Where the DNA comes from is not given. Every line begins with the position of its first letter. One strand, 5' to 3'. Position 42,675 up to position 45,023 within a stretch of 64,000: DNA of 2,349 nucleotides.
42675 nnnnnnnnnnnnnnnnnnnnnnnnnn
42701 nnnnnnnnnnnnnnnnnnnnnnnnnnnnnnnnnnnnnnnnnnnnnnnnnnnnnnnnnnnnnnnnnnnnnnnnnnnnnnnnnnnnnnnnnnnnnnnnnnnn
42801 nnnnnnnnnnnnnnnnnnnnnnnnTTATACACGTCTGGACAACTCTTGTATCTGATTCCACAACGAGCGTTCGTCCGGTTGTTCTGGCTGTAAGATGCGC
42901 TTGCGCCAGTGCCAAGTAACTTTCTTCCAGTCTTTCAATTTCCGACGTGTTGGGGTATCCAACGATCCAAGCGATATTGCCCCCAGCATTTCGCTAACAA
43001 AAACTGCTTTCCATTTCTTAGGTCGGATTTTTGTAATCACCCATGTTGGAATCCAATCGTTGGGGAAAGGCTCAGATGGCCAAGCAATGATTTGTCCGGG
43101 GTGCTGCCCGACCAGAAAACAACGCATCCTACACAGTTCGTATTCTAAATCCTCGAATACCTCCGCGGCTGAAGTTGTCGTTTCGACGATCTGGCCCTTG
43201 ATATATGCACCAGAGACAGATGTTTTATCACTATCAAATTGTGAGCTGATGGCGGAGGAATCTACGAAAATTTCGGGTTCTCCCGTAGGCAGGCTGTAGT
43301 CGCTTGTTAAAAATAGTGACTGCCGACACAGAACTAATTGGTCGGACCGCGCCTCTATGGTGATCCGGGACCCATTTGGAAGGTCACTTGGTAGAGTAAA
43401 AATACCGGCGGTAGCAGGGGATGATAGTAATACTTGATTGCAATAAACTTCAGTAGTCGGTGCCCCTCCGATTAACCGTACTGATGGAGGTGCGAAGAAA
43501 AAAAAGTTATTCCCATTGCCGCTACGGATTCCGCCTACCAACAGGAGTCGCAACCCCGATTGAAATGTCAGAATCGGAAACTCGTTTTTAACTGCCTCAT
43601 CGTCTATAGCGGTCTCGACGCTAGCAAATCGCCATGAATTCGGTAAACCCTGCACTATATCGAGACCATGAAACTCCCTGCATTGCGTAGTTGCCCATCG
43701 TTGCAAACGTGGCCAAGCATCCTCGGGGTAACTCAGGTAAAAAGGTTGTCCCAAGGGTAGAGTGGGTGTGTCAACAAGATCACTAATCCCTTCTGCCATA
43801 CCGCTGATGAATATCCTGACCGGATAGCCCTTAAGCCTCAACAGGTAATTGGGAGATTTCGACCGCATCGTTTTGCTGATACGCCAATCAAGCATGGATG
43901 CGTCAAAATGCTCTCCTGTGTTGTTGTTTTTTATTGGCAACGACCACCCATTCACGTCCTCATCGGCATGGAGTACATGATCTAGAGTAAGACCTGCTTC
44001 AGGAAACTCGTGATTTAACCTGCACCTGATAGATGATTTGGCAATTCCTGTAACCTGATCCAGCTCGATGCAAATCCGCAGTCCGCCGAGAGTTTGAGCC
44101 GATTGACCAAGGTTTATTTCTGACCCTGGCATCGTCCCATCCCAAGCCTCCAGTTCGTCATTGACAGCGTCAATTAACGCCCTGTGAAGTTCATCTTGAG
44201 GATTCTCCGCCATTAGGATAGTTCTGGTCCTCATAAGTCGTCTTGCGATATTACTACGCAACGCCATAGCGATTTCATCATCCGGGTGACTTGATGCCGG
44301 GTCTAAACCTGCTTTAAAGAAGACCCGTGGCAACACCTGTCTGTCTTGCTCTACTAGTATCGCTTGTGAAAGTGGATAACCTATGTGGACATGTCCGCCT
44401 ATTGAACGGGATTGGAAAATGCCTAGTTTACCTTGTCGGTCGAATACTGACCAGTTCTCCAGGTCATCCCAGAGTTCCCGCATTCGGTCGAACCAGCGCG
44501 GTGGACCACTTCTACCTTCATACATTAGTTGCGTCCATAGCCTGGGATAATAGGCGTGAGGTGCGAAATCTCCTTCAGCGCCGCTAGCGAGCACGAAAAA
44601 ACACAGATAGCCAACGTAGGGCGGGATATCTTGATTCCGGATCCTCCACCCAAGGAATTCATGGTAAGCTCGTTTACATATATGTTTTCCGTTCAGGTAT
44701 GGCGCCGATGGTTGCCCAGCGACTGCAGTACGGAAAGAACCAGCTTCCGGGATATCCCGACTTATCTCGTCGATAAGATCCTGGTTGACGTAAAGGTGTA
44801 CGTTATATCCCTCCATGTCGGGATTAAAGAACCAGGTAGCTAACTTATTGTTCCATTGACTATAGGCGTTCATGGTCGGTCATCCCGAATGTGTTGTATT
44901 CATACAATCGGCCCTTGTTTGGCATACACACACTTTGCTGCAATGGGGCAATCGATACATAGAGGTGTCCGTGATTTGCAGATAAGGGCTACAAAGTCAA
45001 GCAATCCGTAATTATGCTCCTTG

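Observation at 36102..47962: Type II Druantia-like anti-phage locus (C5-MTase - Mig glycosylase - two unknowns - giant helicase/DUF1998 protein) on a low-GC island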

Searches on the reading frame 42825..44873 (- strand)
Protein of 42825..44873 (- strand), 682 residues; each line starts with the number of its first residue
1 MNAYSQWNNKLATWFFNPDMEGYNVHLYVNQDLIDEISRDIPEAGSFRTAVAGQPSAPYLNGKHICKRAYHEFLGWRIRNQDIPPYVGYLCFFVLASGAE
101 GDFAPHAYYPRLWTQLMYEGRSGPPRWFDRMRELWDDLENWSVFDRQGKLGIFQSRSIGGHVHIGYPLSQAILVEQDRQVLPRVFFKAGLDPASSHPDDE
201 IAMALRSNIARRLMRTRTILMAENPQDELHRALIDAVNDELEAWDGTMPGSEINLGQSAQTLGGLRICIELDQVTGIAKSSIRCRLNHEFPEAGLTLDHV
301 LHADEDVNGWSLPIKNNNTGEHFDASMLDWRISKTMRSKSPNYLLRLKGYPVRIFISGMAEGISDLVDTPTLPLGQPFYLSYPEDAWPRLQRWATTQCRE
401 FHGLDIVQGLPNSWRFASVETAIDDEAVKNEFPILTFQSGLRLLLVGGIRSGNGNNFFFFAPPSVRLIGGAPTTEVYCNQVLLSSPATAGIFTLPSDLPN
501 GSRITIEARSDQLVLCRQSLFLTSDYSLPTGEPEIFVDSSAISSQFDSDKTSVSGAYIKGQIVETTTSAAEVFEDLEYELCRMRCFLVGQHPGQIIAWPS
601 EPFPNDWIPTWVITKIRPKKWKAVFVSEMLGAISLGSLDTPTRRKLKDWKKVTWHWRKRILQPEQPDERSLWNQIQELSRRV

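Call 3: search_protein_families(library=pfam, proteins=[window:42825-44873:-], max_evalue=0.01)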
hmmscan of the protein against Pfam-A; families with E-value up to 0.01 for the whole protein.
window:42825-44873:- (682 aa): 0 families

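Call 4: search_protein_families(library=padloc, proteins=[window:42825-44873:-], max_evalue=0.01)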
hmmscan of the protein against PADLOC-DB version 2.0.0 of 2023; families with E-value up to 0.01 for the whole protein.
window:42825-44873:- (682 aa): 9 families
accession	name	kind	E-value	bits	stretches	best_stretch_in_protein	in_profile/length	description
PDLC00054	DruF4|DruF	-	1.4e-156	520.7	1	4-682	3-678/678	Unknown function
PDLC00021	DruF2|DruF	-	1.4e-136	454.9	1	3-682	2-676/676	Unknown function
PDLC00023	DruF2|DruF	-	2.5e-25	86.7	1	3-273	8-284/1011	Unknown function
PDLC00052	DruF4|DruF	-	3.3e-24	83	1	3-274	9-282/692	Unknown function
PDLC00016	DruF2|DruF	-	1e-21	74.7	1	2-259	22-289/1030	Unknown function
PDLC00017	DruF2|DruF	-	2.6e-21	73.5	1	2-274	9-283/693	Unknown function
PDLC00020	DruF2|DruF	-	4.9e-21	72.5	1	2-248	8-264/693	Unknown function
PDLC00055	DruF4|DruF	-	7.9e-19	65.5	1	2-251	3-265/703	Unknown function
PDLC00053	DruF4|DruF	-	6.9e-10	36.1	1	4-247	3-254/689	Unknown function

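Call 5: search_protein_families(library=ncbifam, proteins=[window:42825-44873:-], max_evalue=0.01)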
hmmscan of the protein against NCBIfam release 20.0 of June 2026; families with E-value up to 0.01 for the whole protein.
window:42825-44873:- (682 aa): 0 families

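Call 16: find_homologous_proteins(query=window:42825-44873:-, max_evalue=0.00001)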
Query window:42825-44873:- (682 aa): 144 proteins with E <= 0.00001 among 8000 candidates; the best 120 are listed.
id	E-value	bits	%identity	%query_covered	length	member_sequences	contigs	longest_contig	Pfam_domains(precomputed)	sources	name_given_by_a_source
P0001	0.0e+0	1613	100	100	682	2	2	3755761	-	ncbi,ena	-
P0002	0.0e+0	1185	76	97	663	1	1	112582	-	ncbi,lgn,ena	-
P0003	0.0e+0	1091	69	100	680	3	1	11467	-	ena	-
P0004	0.0e+0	1065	67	100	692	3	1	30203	-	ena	-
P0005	0.0e+0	1061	67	100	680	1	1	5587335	-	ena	-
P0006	0.0e+0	1059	66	100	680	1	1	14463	-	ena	-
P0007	0.0e+0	1056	65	100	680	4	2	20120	-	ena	-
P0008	0.0e+0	1024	64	100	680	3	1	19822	-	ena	-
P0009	0.0e+0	1019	65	100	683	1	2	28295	-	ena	-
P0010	9.3e-294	994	64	100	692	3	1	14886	-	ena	-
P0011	1.0e-290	984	63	100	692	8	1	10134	-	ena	-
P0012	2.3e-289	979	62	100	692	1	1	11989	-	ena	-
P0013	4.3e-288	975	62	100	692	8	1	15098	-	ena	-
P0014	8.4e-284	961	63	100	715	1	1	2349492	-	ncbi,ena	-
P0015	2.9e-282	956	62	100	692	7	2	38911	-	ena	-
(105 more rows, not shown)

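Call 17: find_encoding_contigs(protein=P0001, flank=10000, max_places=4)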
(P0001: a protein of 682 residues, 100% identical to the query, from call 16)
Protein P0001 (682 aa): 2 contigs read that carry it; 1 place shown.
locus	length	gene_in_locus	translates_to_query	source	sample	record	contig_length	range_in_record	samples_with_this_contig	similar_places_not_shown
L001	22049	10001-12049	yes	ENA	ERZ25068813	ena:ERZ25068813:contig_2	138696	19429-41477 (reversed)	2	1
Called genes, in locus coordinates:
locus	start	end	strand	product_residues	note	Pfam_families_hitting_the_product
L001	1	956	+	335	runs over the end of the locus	PF13378:MR_MLE_C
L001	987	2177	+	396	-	PF13378:MR_MLE_C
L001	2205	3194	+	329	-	PF01408:GFO_IDH_MocA, PF22725:GFO_IDH_MocA_C3, PF02894:GFO_IDH_MocA_C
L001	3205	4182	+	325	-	PF00248:Aldo_ket_red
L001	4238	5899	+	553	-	PF00496:SBP_bac_5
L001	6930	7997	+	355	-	PF00145:DNA_methylase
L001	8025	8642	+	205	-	PF00730:HhH-GPD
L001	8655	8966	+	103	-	PF01527:HTH_Tnp_1 (weak)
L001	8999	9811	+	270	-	PF13276:HTH_21, PF00665:rve, PF13683:rve_3, PF13333:rve_2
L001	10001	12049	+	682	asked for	-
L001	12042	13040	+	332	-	-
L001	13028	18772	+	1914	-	PF00270:DEAD, PF27116:YjiV_N (faint), PF00271:Helicase_C (weak)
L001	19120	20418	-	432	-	PF00275:EPSP_synthase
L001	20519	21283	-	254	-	PF05721:PhyH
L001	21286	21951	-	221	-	PF00657:Lipase_GDSL (weak), PF13472:Lipase_GDSL_2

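Call 19: find_related_loci(query=A1, collection=genome_contigs, flank=10000)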
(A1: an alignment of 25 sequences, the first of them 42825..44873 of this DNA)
Query A1 (682 aa) in genome_contigs; peptide patterns used: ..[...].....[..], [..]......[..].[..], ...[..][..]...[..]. (x = any residue, [..] = any of these).
195 stretches matched a pattern; 113 encode a relative of the query (tblastn E <= 1e-3); the best 80 are kept; 80 distinct loci.
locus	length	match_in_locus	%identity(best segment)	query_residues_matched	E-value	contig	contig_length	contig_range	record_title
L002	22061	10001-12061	54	1-682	0e+0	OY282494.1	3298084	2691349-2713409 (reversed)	MAG: uncultured Dehalococcoidia bacterium genome assembly, chromosome: 1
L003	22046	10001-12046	53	1-682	0e+0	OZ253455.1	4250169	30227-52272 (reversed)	MAG: Dehalococcoidia bacterium isolate 8f47c5d3-311d-4638-95b8-763d0010c228 genome assembly, chromosome: 1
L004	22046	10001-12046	53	1-682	0e+0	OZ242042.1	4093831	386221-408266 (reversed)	MAG: Dehalococcoidia bacterium isolate f9cecd87-683c-406e-b8e3-528e430a091d genome assembly, chromosome: 1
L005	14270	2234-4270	50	1-682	0e+0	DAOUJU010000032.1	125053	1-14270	MAG TPA_asm: Anaerolineales bacterium isolate S34_279 k113_946018, whole genome shotgun sequence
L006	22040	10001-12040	50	3-682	0e+0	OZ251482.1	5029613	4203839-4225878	MAG: Caldilineaceae bacterium isolate 0ab0f44f-4e38-4da9-a8b5-d33eb75a9d7d genome assembly, chromosome: 1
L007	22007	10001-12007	51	1-672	0e+0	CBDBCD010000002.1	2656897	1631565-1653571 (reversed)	MAG: Dehalococcoidia bacterium isolate 18480985-e817-4171-aff3-d89334621982 genome assembly, contig: contig_2, whole gen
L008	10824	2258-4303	50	1-682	0e+0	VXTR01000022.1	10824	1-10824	MAG: Chloroflexi bacterium isolate SB0666_bin_1 NODE_2542_length_10824_cov_23.633671, whole genome shotgun sequence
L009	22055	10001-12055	45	1-682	0e+0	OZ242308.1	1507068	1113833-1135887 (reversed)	MAG: Dehalococcoidia bacterium isolate 566077ff-fea0-4476-9990-131f9c0e49bb genome assembly, chromosome: 1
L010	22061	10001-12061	47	1-682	0e+0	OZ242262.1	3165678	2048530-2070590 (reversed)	MAG: Dehalococcoidia bacterium isolate ad06fa00-f9d4-4df5-aac3-c9777a52e3f0 genome assembly, chromosome: 1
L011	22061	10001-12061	46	1-682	0e+0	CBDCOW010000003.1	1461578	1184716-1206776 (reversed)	MAG: Dehalococcoidia bacterium isolate b2375acc-e336-44db-93fb-aeb584a91759 genome assembly, contig: contig_3, whole gen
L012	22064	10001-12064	46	1-682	0e+0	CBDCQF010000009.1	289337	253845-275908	MAG: Dehalococcoidia bacterium isolate 8589e614-779c-4ca0-8cdb-dbf8187772a7 genome assembly, contig: contig_9, whole gen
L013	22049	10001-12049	37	1-680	3e-145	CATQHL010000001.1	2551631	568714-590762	MAG: uncultured Acidimicrobiales bacterium isolate 67b46900-d248-40fa-8d4e-feeca43cf5f0 genome assembly, contig: contig_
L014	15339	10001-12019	37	4-682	1e-143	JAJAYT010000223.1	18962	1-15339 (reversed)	MAG: Microcoleus sp. CAN_BIN18 c_000000075973, whole genome shotgun sequence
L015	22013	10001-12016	38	4-682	1e-142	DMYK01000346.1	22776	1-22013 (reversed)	MAG TPA_asm: Microcoleaceae cyanobacterium UBA11344 contig_164, whole genome shotgun sequence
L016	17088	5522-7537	38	4-682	2e-142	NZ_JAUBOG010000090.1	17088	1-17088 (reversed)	Microcoleus sp. herbarium19 NODE_90_length_17088_cov_15.084953, whole genome shotgun sequence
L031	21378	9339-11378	38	2-682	8e-128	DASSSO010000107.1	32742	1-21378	MAG TPA_asm: Gaiellaceae bacterium isolate SMAG_U517 k141_1048623, whole genome shotgun sequence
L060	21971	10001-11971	30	4-679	3e-93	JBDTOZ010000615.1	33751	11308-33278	MAG: Acidobacteriota bacterium isolate cluster3_bin.186 NODE_3669_length_33751_cov_19.372774, whole genome shotgun seque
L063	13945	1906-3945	31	3-682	2e-88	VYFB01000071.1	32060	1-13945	MAG: Nitrospira sp. SB0677_bin_15 NODE_479_length_32060_cov_13.778566, whole genome shotgun sequence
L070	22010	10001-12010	30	1-680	7e-86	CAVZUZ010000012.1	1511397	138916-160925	MAG: Thermoanaerobaculaceae bacterium isolate MFD06742.bin.2.42 genome assembly, contig: contig_23422, whole genome shot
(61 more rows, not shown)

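Call 25: search_protein_families(library=padloc, proteins=[L060:18680-19801:+, L063:12872-13312:+, L070:18841-20589:-, L031:7481-9232:+, L003:18614-19795:+], max_evalue=0.001)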
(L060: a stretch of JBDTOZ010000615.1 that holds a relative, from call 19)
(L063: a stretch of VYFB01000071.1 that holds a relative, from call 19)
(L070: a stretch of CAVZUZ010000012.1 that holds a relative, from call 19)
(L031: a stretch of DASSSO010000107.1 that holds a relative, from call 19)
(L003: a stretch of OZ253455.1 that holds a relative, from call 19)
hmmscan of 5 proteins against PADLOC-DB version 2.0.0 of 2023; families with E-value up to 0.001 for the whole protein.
L060:18680-19801:+ (373 aa): 6 families
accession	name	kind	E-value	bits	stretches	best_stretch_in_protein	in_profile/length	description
PDLC00060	DruK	-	5.1e-24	83.3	1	141-297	132-281/347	PD-(D/E)XK nuclease superfamily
PDLC00059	DruK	-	7.7e-18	62.7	1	18-331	9-289/326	PD-(D/E)XK nuclease superfamily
PDLC00943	Cas4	-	9.7e-07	26.9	1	135-275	51-178/180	CRISPR-associated protein Cas4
PDLC01250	Cas4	-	1.3e-06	26.8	1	108-275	29-167/168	"CAS-I,CAS-II,CAS-III,CAS-IV,CAS-V,CAS-VI; acquisition_associated"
PDLC00944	Cas4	-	8e-05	20.9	0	133-204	48-115/177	Cas4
PDLC00058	DruK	-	8.3e-05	19.4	0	12-280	6-278/388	PD-(D/E)XK nuclease superfamily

L063:12872-13312:+ (146 aa): 1 family
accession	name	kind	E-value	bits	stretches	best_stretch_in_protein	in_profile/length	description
PDLC03397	Vsr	-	3.4e-29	100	1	2-124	3-124/156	Type II nicking endonuclease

L070:18841-20589:- (582 aa): 58 families (the best 25 are shown)
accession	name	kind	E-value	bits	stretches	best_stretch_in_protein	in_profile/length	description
PDLC03378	MTase_II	-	9.6e-73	243.4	1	35-359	5-335/344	Type II methyltransferase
PDLC00030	DruM2|DruM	-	6.3e-72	240.8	1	33-362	6-372/380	DNA cytosine methylase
PDLC03234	MTase_II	-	2.3e-63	212.7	2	35-237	7-204/375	Type II methyltransferase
PDLC03326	MTase_II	-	6.3e-50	168.5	2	35-237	7-216/412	Type II methyltransferase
PDLC03272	MTase_II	-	5.9e-49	165.3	1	34-362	76-398/407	Type II methyltransferase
PDLC00033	DruM2|DruM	-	8.2e-48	161.5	1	33-355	22-365/368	DNA cytosine methylase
PDLC00026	DruM2|DruM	-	2.2e-47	160.3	1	35-361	7-325/336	DNA cytosine methylase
PDLC03355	MTase_II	-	8.3e-41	138.3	2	36-210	8-192/377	Type II methyltransferase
PDLC00027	DruM2|DruM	-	2.4e-39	133.7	2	34-229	13-193/361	DNA cytosine methylase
PDLC02650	DrmMII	-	3.6e-38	129.6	3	32-159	8-137/435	DrmMII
PDLC03225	MTase_II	-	9.8e-35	118.3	3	36-166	11-147/615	Type II methyltransferase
PDLC00031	DruM2|DruM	-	2.8e-34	116.8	2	34-301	13-260/361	DNA cytosine methylase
PDLC03237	MTase_II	-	6.3e-34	115.1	2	36-213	797-976/1036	Type II methyltransferase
PDLC02648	DrmMII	-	3.1e-32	110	2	31-227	20-248/468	DrmMII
PDLC03307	MTase_II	-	4.1e-31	106.5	3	300-357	314-372/382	Type II methyltransferase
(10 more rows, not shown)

L031:7481-9232:+ (583 aa): 59 families (the best 25 are shown)
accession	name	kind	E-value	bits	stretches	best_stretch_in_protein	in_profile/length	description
PDLC03234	MTase_II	-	2.5e-70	235.7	2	244-493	6-259/375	Type II methyltransferase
PDLC03378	MTase_II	-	4.5e-65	218.2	1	245-580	5-335/344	Type II methyltransferase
PDLC03326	MTase_II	-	2.5e-63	212.7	2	243-461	5-224/412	Type II methyltransferase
PDLC00033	DruM2|DruM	-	2.7e-56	189.4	1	245-576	24-365/368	DNA cytosine methylase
PDLC00026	DruM2|DruM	-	1.4e-50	170.8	1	243-581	5-324/336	DNA cytosine methylase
PDLC03237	MTase_II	-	8.2e-46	154.4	2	233-416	784-973/1036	Type II methyltransferase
PDLC03272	MTase_II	-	7.4e-45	151.8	1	241-578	73-393/407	Type II methyltransferase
PDLC02649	DrmMII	-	8.6e-41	138.2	3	310-421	113-229/422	DrmMII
PDLC00030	DruM2|DruM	-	2e-40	137.2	2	246-411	9-184/380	DNA cytosine methylase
PDLC00027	DruM2|DruM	-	1.6e-38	131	2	246-462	15-220/361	DNA cytosine methylase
PDLC02648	DrmMII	-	7.9e-38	128.4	2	237-416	16-230/468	DrmMII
PDLC02650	DrmMII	-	2.7e-37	126.7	2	244-365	10-137/435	DrmMII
PDLC03307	MTase_II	-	1.1e-35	121.6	1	245-578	3-372/382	Type II methyltransferase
PDLC00031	DruM2|DruM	-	1e-32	111.7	2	246-468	15-226/361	DNA cytosine methylase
PDLC00029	DruM2|DruM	-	3.9e-32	109.9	2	246-411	8-165/329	DNA cytosine methylase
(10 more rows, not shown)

L003:18614-19795:+ (393 aa): 5 families
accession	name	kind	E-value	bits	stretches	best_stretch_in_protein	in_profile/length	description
PDLC00060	DruK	-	9.9e-23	79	1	27-326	2-290/347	PD-(D/E)XK nuclease superfamily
PDLC00059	DruK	-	1.9e-21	74.6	1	158-369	119-303/326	PD-(D/E)XK nuclease superfamily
PDLC01250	Cas4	-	1.3e-07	30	1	150-293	50-167/168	"CAS-I,CAS-II,CAS-III,CAS-IV,CAS-V,CAS-VI; acquisition_associated"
PDLC00943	Cas4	-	4.2e-05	21.6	1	154-294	57-179/180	CRISPR-associated protein Cas4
PDLC00058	DruK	-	0.00097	15.9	0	151-304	142-284/388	PD-(D/E)XK nuclease superfamily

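Call 27: search_protein_families(library=pfam, proteins=[L060:18680-19801:+, L063:12872-13312:+, L070:18841-20589:-, L031:7481-9232:+], max_evalue=1)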
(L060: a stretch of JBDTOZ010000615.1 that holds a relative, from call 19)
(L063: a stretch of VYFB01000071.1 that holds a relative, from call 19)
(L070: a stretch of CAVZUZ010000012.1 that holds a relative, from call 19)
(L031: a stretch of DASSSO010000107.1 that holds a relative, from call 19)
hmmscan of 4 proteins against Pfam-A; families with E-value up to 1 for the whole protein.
L060:18680-19801:+ (373 aa): 3 families
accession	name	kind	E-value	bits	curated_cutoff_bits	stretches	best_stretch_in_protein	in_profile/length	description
PF12705.13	PDDEXK_1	-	5.2e-19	69.6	22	1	17-275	1-246/247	PD-(D/E)XK nuclease superfamily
PF08696.17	Dna2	-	0.14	12.3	22.4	1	46-92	83-129/204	DNA replication factor Dna2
PF07182.16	DUF1402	-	0.24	11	27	1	57-143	191-277/300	Protein of unknown function (DUF1402)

L063:12872-13312:+ (146 aa): 4 families
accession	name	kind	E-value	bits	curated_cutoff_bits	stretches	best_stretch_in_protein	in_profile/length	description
PF03852.21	Vsr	-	9.4e-30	102.7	27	1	1-68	1-68/74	DNA mismatch endonuclease Vsr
PF18741.7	MTES_1575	-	0.0014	19.1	38.2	1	92-133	54-95/96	REase_MTES_1575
PF04480.18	DUF559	-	0.0027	18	20.6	1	93-132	67-106/109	Protein of unknown function (DUF559)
PF00812.23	Ephrin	-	0.078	13.4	25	1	69-134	35-94/140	Ephrin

L070:18841-20589:- (582 aa): 5 families
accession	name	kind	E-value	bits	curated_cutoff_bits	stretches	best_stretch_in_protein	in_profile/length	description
PF00145.23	DNA_methylase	-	1.4e-51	176.3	22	1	35-351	3-323/324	C-5 cytosine-specific DNA methylase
PF00730.31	HhH-GPD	-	4.7e-12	46.6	26.2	1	394-510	5-92/108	HhH-GPD superfamily base excision DNA repair protein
PF10576.14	EndIII_4Fe-2S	-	2.4e-06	28.1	20.5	1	549-565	1-17/17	Iron-sulfur binding domain of endonuclease III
PF00633.29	HHH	-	6.7e-05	23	24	1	457-484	3-30/30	Helix-hairpin-helix motif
PF14520.12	HHH_5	-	0.065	14.2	27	0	465-499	2-36/57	Helix-hairpin-helix domain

L031:7481-9232:+ (583 aa): 5 families
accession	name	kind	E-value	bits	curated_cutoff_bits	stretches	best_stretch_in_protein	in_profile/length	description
PF00145.23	DNA_methylase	-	2.6e-52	178.7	22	1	246-570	4-321/324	C-5 cytosine-specific DNA methylase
PF00730.31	HhH-GPD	-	8.2e-14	52.3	26.2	1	41-182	3-94/108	HhH-GPD superfamily base excision DNA repair protein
PF21176.3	RecR_HhH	-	0.00014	22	27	1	138-161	8-31/45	RecR, helix-hairpin-helix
PF00633.29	HHH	-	0.00049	20.2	24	1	138-155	13-30/30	Helix-hairpin-helix motif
PF14520.12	HHH_5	-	0.11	13.4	27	1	126-150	26-49/57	Helix-hairpin-helix domain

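Call 47: predict_structure(alignment_id=A1)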
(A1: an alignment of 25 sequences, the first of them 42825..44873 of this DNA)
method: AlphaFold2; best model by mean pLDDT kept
length: 682 residues; sequences in the alignment: 25
mean_pLDDT: 81.1   pTM: 0.65
mean pLDDT of the five models: 81.1, 80.7, 77.7, 75.0, 72.1
residues with pLDDT >= 90: 182; 70-90: 387; 50-70: 83; < 50: 30
segments of 3 or more residues with pLDDT < 50: 554-571, 631-638
pLDDT, mean of each block of 10 residues (from residue 1): 87 89 80 90 87 62 85 87 92 79 71 84 86 91 84 76 76 81 85 78 90 86 81 82 74 55 91 90 86 88 88 92 92 89 88 89 85 85 94 92 92 93 87 81 79 78 83 84 73 85 86 82 69 55 56 46 40 64 84 88 78 87 77 48 88 91 85 88 81
secondary structure, 60 per line:
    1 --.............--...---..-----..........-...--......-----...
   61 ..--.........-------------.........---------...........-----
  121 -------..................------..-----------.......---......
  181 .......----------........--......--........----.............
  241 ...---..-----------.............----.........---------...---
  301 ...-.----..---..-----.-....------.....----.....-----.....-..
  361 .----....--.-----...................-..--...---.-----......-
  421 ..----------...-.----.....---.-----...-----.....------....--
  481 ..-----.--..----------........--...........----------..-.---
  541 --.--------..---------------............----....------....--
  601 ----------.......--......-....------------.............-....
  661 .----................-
elements in order (helices of 4 or more, strands of 3 or more residues): H3-15 H31-40 H47-52 H58-62 H65-73 H87-95 H105-115 H128-145 H165-171 H175-187 H198-205 H208-213 H216-223 H228-243 E260-272 E277-285 E295-297 E301-303 E334-338 E343-347 E353-357 E366-369 E378-383 H384-396 E402-404 E414-419 E442-446 E456-458 E464-468 E475-478 E503-510 E513-523 H569-580 E585-588 E595-598 E611-617 E620-625 H627-630 H643-655 H666-681

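Call 56: search_dna_similar(query=window:42825-44873:-, collection=plasmids, mode=protein, max_evalue=0.001, max_rows=25)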
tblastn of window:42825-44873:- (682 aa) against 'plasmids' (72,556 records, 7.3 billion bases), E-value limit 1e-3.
Records with a match: 3; places in all: 3; records where one place covers at least 80% of the query: 2.
Best place of each record, by identity: <60% 3.
By first word of the organism name: Nostoc 2; Aphanizomenonaceae 1.
By predicted mobility (MOB-suite, as given by PLSDB): non-mobilizable 2; mobilizable 1.
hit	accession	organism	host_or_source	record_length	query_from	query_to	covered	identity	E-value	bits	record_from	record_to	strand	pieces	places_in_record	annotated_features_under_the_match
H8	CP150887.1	Aphanizomenonaceae cyanobacterium TIOX110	-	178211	4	682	100%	37.3%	8e-127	422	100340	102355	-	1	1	hypothetical protein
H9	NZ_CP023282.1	Nostoc sp. CENA543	cell culture,Brazilian saline-alkaline ...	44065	22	682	97%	36.7%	7e-111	375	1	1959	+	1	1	hypothetical protein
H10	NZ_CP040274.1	Nostoc sp. C052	Blasia pusilla,pure culture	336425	4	469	68%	21.7%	5e-7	61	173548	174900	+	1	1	hypothetical protein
